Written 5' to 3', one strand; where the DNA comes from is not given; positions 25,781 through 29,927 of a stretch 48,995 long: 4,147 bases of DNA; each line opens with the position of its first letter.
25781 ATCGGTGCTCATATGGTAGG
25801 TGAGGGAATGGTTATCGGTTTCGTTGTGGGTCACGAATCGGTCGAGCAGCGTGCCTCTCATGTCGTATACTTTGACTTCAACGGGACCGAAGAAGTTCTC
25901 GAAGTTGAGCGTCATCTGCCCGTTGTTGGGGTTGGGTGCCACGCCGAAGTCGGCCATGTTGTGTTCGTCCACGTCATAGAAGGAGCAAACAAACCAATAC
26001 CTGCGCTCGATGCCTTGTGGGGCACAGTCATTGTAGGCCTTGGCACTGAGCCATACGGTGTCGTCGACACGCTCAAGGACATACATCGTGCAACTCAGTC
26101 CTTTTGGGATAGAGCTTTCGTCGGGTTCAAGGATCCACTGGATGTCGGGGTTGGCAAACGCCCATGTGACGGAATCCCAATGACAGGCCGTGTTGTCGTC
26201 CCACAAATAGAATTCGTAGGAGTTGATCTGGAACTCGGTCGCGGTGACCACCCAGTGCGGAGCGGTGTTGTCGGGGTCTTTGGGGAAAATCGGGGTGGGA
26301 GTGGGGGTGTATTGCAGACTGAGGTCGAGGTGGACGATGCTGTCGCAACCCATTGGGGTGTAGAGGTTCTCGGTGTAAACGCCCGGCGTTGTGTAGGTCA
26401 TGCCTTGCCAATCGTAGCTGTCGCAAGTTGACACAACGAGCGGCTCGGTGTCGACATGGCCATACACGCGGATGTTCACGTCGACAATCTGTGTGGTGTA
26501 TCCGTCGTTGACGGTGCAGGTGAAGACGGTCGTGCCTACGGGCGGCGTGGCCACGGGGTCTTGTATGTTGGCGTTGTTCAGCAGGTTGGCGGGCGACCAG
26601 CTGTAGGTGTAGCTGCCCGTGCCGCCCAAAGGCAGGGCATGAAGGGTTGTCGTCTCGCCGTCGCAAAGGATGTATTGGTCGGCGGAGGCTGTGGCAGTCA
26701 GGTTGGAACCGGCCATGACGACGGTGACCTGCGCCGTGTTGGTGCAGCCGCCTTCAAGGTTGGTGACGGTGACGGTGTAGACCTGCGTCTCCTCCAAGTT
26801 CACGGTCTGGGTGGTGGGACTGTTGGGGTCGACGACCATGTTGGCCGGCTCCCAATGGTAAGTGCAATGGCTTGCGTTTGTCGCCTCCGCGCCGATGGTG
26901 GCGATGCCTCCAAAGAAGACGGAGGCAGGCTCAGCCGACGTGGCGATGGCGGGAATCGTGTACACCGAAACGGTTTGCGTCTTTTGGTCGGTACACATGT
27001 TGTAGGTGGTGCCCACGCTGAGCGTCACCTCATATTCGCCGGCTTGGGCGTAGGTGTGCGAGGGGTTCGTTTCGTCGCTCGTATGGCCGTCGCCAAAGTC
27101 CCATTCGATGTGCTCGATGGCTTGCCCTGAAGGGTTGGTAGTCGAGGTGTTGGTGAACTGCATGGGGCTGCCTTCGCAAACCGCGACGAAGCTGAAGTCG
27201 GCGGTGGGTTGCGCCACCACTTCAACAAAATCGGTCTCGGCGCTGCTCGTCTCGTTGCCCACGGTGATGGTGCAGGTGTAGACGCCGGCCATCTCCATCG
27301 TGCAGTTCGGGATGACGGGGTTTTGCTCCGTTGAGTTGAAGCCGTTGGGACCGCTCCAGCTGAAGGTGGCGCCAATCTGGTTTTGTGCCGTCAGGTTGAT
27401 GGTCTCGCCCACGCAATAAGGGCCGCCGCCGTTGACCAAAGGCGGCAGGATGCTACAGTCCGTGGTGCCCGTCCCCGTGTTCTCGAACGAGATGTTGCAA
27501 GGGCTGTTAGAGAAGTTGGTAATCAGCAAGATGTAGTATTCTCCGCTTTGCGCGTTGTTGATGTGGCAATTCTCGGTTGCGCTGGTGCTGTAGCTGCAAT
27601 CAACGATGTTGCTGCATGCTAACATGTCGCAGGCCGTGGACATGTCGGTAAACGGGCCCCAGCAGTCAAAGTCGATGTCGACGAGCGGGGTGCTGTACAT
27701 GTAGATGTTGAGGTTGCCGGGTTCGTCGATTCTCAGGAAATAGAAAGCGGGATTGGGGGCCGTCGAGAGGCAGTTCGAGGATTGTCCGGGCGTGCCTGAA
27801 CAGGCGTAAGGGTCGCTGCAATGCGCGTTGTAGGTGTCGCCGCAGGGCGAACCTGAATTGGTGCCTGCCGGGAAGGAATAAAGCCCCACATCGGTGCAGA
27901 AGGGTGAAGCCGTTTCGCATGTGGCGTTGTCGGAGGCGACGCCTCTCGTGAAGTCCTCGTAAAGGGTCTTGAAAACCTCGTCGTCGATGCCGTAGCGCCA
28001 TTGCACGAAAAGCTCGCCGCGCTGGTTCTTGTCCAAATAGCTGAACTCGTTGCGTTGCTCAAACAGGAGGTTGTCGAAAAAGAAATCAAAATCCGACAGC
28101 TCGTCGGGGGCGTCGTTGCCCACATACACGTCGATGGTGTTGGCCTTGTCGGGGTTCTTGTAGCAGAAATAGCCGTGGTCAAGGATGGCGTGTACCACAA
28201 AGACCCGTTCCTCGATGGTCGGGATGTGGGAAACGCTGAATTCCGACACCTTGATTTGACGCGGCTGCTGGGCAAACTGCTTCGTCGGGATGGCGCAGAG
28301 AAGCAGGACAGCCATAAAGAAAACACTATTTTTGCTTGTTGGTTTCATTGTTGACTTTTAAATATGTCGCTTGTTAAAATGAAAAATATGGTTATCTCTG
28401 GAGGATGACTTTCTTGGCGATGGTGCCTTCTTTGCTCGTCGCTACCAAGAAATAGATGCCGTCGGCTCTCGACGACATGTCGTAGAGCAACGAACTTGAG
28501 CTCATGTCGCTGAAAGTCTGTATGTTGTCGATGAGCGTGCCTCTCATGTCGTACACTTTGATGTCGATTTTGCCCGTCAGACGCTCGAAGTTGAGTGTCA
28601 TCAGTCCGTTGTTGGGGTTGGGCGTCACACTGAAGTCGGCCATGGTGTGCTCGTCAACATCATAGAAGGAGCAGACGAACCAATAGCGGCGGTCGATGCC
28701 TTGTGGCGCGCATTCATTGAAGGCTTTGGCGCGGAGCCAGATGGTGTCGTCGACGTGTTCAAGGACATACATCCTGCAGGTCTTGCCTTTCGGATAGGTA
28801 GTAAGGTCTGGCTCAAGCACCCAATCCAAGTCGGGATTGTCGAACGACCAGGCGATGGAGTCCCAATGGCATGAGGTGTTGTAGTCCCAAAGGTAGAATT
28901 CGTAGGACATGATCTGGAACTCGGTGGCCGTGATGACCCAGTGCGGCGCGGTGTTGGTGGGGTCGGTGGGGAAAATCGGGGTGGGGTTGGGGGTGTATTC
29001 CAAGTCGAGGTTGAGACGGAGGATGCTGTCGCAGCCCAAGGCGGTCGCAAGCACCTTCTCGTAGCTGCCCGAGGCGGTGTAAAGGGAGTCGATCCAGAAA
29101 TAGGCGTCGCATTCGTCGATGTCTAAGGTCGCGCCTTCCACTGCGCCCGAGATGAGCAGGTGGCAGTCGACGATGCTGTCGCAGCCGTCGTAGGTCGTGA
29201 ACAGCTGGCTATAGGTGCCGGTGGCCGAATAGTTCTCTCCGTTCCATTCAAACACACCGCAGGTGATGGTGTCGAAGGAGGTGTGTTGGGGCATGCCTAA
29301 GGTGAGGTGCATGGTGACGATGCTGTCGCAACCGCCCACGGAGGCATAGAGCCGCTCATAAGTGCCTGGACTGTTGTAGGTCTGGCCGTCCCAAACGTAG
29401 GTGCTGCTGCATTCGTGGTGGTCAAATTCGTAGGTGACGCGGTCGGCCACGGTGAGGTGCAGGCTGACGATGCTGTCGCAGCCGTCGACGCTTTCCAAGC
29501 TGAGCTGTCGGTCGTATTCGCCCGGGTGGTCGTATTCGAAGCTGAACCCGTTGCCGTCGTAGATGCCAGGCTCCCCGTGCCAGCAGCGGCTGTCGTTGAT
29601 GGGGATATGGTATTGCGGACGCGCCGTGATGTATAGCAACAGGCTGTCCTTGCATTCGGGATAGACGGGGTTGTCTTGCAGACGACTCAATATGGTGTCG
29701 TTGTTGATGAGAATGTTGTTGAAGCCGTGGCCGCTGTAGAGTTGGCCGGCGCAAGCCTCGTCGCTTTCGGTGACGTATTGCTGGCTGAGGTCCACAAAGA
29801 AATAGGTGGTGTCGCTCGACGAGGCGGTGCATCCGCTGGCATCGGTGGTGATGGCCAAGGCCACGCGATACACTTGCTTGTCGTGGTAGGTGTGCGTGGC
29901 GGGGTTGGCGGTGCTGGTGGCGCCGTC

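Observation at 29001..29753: Two-cysteine repeat of about 45 aa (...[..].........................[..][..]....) shared by the array and a C25 protease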

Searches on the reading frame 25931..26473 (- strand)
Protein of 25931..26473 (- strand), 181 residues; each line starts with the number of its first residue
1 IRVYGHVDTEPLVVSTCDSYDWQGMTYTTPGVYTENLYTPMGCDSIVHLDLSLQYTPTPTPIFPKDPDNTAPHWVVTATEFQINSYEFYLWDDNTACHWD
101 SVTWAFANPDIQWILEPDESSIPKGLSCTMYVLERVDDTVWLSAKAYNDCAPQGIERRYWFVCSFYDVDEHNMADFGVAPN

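Call 64: predict_structure(alignment_id=A3)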
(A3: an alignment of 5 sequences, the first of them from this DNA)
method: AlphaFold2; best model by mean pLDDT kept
length: 181 residues; sequences in the alignment: 5
mean_pLDDT: 44.8   pTM: 0.44
mean pLDDT of the five models: 44.8, 37.4, 37.3, 34.3, 33.1
residues with pLDDT >= 90: 0; 70-90: 0; 50-70: 75; < 50: 106
segments of 3 or more residues with pLDDT < 50: 1-38, 42-51, 53-85, 160-181
pLDDT, mean of each block of 10 residues (from residue 1): 24 26 30 46 46 42 34 30 48 56 66 64 58 56 62 57 34 30 27
secondary structure, 60 per line:
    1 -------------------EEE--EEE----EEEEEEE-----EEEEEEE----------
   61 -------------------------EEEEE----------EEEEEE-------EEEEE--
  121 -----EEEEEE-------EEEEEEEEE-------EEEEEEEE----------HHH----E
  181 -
elements in order: E20-22 E25-27 E32-38 E44-50 E86-90 E101-106 E114-118 E126-131 E139-147 E155-162

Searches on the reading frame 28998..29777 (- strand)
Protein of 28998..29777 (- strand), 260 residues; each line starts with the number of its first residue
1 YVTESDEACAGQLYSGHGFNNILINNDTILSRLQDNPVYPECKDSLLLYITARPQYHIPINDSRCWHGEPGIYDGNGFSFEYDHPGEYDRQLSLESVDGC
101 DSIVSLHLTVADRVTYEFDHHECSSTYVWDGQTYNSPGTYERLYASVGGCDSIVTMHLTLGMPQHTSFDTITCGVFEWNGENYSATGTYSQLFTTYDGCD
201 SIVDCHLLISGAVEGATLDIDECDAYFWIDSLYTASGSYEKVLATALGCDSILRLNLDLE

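Call 9: search_protein_families(library=pfam, proteins=[window:28998-29777:-], max_evalue=10)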
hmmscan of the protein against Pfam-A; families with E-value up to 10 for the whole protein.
seq(260 aa): 0 families

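Call 10: search_protein_families(library=ncbifam, proteins=[window:28998-29777:-], max_evalue=10)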
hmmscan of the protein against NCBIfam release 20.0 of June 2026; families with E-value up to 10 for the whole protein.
seq(260 aa): 1 family
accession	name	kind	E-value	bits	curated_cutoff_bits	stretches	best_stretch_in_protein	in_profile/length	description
NF005012.1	PRK06411.1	subfamily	0.19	11.2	116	1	131-157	108-134/166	NADH-quinone oxidoreductase subunit NuoB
